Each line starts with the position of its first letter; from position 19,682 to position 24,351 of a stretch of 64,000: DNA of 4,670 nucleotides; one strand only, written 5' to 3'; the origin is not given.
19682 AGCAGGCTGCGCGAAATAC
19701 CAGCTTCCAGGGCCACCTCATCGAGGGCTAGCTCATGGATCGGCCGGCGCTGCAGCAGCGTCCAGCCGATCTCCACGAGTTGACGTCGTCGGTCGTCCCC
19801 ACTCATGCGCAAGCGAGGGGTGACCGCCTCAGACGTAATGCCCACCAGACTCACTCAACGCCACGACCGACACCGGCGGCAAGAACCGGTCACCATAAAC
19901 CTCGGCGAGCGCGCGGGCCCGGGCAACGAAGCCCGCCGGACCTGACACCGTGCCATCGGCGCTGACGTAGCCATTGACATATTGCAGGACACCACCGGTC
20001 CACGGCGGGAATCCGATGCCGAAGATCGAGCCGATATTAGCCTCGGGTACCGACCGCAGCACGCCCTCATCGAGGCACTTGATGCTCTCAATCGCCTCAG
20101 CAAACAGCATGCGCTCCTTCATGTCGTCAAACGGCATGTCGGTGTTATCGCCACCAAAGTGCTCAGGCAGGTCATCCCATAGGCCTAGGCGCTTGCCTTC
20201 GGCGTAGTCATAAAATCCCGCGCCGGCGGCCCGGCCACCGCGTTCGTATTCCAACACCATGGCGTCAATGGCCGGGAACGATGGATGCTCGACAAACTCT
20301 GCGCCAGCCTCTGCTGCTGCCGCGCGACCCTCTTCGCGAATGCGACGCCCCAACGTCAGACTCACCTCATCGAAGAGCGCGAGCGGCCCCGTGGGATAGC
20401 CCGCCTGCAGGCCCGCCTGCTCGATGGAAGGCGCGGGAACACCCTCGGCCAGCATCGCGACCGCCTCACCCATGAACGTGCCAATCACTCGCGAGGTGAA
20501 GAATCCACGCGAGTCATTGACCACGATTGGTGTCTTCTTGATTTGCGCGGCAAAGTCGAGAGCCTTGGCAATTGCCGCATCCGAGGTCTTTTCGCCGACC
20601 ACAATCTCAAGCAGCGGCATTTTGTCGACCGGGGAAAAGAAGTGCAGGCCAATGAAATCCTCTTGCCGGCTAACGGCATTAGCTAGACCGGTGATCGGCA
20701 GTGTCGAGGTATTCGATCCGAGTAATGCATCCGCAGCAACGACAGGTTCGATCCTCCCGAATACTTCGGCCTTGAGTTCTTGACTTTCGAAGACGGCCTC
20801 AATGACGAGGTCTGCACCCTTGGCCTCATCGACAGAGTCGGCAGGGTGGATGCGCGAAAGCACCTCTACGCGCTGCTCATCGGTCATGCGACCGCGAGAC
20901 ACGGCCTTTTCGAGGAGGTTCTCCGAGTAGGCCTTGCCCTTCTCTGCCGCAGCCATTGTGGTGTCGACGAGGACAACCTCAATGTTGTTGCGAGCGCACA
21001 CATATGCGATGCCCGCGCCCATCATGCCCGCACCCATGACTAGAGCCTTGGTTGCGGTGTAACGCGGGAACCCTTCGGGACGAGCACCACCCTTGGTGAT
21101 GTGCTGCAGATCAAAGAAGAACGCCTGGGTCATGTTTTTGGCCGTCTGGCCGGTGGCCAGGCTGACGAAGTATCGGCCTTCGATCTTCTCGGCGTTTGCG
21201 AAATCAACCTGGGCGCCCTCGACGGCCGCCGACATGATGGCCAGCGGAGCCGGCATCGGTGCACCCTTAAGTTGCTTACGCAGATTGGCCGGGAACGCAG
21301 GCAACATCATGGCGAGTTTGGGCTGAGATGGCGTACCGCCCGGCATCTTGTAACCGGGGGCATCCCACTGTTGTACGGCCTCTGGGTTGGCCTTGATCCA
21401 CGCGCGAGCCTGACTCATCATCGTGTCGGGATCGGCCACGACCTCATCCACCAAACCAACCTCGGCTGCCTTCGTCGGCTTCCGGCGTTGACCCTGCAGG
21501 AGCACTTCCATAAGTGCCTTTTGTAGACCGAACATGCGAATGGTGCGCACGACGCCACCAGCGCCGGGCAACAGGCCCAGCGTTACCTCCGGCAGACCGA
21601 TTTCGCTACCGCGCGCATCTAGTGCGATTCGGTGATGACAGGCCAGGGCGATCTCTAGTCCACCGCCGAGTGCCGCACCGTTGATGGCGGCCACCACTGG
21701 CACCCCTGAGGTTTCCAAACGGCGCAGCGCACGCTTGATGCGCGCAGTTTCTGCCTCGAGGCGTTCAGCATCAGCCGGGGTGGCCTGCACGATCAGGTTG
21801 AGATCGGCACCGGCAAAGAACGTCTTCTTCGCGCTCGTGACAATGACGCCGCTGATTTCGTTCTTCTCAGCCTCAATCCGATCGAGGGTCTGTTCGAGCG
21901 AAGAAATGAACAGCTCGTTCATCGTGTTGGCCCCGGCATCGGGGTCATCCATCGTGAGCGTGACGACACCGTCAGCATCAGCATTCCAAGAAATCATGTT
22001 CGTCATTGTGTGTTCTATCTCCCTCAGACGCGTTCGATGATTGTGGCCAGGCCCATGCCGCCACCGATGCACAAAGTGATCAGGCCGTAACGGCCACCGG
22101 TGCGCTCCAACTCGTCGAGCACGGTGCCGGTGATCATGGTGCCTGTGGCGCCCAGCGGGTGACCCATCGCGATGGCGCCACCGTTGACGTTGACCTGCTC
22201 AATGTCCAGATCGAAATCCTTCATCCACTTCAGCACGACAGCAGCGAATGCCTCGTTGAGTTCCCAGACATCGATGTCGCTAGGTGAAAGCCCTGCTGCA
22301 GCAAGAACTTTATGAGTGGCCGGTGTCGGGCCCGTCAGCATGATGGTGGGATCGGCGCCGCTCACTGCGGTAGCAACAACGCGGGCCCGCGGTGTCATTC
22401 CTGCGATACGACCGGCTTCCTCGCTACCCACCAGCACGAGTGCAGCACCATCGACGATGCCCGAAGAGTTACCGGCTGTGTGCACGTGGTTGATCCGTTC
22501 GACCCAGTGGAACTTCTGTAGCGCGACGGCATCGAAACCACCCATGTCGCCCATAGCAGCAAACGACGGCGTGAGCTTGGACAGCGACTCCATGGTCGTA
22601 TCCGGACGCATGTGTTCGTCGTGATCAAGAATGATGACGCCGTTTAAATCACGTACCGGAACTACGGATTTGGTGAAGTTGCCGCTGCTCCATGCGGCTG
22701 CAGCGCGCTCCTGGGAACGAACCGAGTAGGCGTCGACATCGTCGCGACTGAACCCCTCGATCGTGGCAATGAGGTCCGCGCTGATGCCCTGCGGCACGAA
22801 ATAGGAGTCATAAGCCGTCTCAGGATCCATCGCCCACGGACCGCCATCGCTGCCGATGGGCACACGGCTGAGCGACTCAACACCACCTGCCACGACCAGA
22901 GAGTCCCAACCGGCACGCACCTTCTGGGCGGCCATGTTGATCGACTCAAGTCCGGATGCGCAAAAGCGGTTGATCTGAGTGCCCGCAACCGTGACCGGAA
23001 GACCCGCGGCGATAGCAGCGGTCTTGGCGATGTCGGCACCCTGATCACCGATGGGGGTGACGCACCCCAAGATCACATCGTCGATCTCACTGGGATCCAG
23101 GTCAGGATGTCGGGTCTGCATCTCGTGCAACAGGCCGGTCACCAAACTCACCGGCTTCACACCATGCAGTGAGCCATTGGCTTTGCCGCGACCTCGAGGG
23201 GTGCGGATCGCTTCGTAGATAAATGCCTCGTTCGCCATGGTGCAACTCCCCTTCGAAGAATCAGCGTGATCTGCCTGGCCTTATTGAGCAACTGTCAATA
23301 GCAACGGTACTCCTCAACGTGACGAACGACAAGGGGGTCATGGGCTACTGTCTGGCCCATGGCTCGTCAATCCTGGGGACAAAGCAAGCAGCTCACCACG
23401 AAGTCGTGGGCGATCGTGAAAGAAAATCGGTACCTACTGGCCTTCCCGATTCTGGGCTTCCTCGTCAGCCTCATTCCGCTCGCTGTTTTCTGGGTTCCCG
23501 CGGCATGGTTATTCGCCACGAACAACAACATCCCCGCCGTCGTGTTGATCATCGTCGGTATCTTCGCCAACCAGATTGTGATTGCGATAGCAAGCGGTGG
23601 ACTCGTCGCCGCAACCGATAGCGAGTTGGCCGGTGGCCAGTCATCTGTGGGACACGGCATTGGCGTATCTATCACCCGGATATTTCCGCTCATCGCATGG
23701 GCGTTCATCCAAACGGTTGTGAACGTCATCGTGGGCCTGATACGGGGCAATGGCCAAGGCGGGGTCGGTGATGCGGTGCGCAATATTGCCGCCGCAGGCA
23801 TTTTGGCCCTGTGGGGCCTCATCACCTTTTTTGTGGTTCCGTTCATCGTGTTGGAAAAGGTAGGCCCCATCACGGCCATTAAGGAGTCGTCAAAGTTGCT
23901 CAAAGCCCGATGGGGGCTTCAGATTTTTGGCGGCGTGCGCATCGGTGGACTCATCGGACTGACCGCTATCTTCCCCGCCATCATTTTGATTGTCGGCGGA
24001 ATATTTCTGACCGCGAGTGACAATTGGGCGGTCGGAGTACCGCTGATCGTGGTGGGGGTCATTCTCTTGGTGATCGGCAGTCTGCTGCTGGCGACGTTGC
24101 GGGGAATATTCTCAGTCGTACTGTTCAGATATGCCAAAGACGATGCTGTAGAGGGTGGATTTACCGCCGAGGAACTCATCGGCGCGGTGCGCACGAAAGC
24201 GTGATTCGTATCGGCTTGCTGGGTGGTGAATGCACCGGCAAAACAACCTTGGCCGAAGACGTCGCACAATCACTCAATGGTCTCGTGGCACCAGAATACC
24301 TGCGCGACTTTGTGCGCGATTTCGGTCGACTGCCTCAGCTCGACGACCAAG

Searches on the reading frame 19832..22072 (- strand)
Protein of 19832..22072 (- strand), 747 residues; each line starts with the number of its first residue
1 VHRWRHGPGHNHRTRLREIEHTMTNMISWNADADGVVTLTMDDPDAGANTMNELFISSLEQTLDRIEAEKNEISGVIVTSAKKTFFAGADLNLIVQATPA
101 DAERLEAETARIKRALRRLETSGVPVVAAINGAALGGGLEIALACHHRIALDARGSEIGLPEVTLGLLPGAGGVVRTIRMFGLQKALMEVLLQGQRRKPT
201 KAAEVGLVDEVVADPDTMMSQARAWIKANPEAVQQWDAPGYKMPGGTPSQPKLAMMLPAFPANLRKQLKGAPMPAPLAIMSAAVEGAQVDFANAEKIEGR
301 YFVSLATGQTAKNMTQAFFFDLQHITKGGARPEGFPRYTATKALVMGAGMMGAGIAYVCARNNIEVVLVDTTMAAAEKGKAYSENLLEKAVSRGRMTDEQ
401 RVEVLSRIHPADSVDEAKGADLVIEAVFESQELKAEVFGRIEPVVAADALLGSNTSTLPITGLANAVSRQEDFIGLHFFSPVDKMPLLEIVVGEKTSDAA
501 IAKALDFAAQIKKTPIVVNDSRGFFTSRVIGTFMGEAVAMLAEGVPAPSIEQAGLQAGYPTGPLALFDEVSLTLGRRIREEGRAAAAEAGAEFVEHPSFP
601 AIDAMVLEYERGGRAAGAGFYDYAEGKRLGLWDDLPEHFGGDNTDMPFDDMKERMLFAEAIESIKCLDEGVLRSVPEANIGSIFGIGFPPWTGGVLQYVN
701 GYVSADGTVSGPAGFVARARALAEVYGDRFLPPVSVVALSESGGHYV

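Call 84: search_protein_families(library=pfam, proteins=[window:19832-22072:-], max_evalue=0.00001)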
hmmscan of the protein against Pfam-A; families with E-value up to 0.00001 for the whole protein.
window:19832-22072:- (747 aa): 4 families
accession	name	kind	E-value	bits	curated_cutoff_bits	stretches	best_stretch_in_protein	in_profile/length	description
PF02737.24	3HCDH_N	-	4.8e-60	203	22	1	344-520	3-179/180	3-hydroxyacyl-CoA dehydrogenase, NAD binding domain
PF00378.25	ECH_1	-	6.4e-35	121.1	27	1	34-227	4-188/251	Enoyl-CoA hydratase/isomerase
PF16113.10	ECH_2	-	1.9e-17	64.2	27.2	1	39-216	4-176/335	Enoyl-CoA hydratase/isomerase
PF00725.27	3HCDH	-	5.4e-16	59.3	22.1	1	523-623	1-97/97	3-hydroxyacyl-CoA dehydrogenase, C-terminal domain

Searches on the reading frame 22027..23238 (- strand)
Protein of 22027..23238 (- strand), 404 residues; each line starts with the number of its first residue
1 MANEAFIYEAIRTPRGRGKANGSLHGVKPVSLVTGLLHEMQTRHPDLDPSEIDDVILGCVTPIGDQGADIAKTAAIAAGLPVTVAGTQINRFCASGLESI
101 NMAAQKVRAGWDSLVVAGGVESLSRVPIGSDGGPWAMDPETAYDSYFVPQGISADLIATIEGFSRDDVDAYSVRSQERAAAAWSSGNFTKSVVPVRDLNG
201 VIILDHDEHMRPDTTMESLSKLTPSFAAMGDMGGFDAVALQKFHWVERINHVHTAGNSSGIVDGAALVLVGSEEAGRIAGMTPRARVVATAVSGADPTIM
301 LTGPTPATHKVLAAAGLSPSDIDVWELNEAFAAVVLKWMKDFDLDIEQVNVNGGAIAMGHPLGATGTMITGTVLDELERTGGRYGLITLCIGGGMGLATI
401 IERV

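Call 84: search_protein_families(library=pfam, proteins=[window:22027-23238:-], max_evalue=0.00001)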
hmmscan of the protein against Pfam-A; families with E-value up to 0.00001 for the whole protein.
window:22027-23238:- (404 aa): 2 families
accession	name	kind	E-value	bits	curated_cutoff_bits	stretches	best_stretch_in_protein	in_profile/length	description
PF00108.29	Thiolase_N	-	5.6e-49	167.3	26.4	1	6-231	2-238/260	Thiolase, N-terminal domain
PF02803.24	Thiolase_C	-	1.4e-45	154.3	27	1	282-403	2-123/123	Thiolase, C-terminal domain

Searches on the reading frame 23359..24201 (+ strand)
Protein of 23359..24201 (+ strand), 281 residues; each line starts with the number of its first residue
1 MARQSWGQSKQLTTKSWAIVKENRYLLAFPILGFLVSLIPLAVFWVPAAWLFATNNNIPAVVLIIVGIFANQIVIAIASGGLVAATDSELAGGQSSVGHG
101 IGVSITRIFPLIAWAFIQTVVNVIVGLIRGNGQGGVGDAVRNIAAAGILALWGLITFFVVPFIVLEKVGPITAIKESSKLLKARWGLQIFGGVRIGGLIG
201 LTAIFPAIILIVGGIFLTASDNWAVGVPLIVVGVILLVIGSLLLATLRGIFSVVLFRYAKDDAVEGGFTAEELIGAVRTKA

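Call 84: search_protein_families(library=pfam, proteins=[window:23359-24201:+], max_evalue=0.00001)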
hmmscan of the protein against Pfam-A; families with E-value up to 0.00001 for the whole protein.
window:23359-24201:+ (281 aa): 1 family
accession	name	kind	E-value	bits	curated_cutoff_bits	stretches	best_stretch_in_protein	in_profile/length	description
PF19656.5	DUF6159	-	2.8e-23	83.3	27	1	62-262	6-200/204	Family of unknown function (DUF6159)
